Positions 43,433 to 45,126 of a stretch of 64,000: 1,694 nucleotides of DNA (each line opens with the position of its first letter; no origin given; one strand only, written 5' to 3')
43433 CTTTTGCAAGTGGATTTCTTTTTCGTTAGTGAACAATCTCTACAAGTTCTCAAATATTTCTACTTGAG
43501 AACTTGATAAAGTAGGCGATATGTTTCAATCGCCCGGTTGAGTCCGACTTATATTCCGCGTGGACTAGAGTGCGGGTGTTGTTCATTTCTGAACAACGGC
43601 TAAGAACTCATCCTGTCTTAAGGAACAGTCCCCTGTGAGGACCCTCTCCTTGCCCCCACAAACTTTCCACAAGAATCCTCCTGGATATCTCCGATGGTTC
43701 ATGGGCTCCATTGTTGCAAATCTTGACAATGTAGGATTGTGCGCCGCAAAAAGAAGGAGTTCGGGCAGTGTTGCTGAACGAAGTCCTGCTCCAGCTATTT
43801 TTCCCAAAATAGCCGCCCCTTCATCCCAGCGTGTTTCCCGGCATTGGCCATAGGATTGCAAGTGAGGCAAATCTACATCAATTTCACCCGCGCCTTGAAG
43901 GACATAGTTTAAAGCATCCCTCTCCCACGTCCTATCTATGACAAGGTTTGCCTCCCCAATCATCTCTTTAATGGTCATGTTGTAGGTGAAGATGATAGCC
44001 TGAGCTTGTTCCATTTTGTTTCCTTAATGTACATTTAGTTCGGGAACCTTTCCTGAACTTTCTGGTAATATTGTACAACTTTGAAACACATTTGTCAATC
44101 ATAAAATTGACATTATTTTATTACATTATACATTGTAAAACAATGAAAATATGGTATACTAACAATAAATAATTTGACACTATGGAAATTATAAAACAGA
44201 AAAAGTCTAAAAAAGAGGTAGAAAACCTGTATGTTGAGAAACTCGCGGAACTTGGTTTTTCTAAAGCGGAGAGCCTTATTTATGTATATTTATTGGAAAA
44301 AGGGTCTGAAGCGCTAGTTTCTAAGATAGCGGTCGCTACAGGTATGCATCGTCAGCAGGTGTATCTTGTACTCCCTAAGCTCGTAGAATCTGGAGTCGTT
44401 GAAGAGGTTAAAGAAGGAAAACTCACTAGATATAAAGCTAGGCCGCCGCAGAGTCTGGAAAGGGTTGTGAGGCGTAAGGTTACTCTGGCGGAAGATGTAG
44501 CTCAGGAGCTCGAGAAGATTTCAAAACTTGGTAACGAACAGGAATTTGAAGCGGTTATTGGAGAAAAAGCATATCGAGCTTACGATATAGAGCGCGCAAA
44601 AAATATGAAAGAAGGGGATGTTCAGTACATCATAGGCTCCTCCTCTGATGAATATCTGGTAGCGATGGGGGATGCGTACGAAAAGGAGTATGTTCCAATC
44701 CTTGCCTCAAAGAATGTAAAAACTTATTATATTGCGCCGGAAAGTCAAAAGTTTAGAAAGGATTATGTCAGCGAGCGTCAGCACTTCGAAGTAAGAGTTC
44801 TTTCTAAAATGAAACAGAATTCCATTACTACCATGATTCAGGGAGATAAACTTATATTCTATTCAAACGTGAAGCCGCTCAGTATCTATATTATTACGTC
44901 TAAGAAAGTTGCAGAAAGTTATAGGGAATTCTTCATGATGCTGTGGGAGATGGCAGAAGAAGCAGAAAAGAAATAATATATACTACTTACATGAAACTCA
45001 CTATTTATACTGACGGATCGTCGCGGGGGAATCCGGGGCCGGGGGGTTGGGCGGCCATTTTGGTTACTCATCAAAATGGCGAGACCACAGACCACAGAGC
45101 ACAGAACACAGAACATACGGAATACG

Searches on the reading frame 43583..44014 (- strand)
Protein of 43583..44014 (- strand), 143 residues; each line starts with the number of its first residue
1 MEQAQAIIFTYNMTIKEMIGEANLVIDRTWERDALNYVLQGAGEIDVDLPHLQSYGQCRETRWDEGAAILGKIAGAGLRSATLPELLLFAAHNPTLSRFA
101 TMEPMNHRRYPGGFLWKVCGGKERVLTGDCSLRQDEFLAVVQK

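Call 12: search_protein_families(library=pfam, max_evalue=0.1, proteins=[window:43583-44014:-])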
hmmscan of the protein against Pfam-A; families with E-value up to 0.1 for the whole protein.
window:43583-44014:- (143 aa): 0 families

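Call 24: search_protein_families(library=phrogs, max_evalue=0.01, proteins=[window:43583-44014:-])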
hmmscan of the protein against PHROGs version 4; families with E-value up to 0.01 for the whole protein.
window:43583-44014:- (143 aa): 0 families

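Call 25: search_protein_families(library=padloc, max_evalue=0.01, proteins=[window:43583-44014:-])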
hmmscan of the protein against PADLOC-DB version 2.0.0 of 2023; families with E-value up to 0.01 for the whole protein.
window:43583-44014:- (143 aa): 0 families

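Call 59: find_homologous_proteins(query=window:43583-44014:-, max_evalue=0.001)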
Query window:43583-44014:- (143 aa): 1 proteins with E <= 0.001 among 37 candidates.
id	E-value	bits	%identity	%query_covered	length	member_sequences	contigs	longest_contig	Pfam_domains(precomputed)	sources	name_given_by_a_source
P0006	9.4e-92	322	100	100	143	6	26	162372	-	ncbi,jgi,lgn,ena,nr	ncbi:MAG: hypothetical protein KBC50_00640 [Candidatus Pacebacteria bacterium]|jgi:hypothetical prot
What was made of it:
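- Tried and rejected: It hits only its own cluster (call 59).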

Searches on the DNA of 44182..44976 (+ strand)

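Call 89: search_rna_families(sources=[L012, L013, L016, L018, L022, L031, L007], threshold=evalue, max_evalue=1)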
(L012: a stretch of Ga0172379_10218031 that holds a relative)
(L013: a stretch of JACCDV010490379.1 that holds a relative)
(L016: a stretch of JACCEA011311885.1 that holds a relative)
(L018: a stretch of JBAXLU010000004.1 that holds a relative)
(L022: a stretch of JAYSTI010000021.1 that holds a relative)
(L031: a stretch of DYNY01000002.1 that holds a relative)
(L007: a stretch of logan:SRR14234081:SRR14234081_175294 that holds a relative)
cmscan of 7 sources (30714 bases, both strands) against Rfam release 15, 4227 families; matches with E-value up to 1: 12.
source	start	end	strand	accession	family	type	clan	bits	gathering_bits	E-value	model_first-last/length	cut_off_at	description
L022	2177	2247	+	RF00005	tRNA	Gene; tRNA;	CL00001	67.3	29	8e-13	1-71/71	no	tRNA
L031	5583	5876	+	RF01766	cspA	Cis-reg; thermoregulator;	-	37.6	78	1.9e-06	1-428/428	no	cspA thermoregulator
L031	5806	5879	+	RF02495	ohsC_RNA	Gene; antitoxin;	-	36.5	50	0.035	1-77/77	no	Oppression of Hydrophobic ORF by sRNA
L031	5839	5958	-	RF00506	Thr_leader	Cis-reg; leader;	-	34.9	55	0.0044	1-118/118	no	Threonine operon leader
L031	4623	4681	+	RF04197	mir-9457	Gene; miRNA;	-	33.4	90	0.0042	1-68/68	no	mir-9457 microRNA precursor family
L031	1444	1502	+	RF03217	mir-3167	Gene; miRNA;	-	31.3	86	0.056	1-59/59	no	mir-3167 microRNA precursor family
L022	5668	5742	-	RF00512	Leu_leader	Cis-reg; leader;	-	28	50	0.055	1-148/148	no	Leucine operon leader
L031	5811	5880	+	RF00506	Thr_leader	Cis-reg; leader;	-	27.3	55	0.29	1-118/118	no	Threonine operon leader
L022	5652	5699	+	RF00512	Leu_leader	Cis-reg; leader;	-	27.2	50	0.092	1-148/148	no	Leucine operon leader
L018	976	1162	+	RF00512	Leu_leader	Cis-reg; leader;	-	26.3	50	0.15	1-148/148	no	Leucine operon leader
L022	5670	5704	+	RF02066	STnc320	Gene; sRNA;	-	25.8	50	0.7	20-54/55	no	Salmonella enterica sRNA STnc320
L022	2177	2248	-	RF04354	Plastid-ycf2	Cis-reg;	-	23.9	65.7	0.81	1-75/75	no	Plastid-ycf2 5UTR RNA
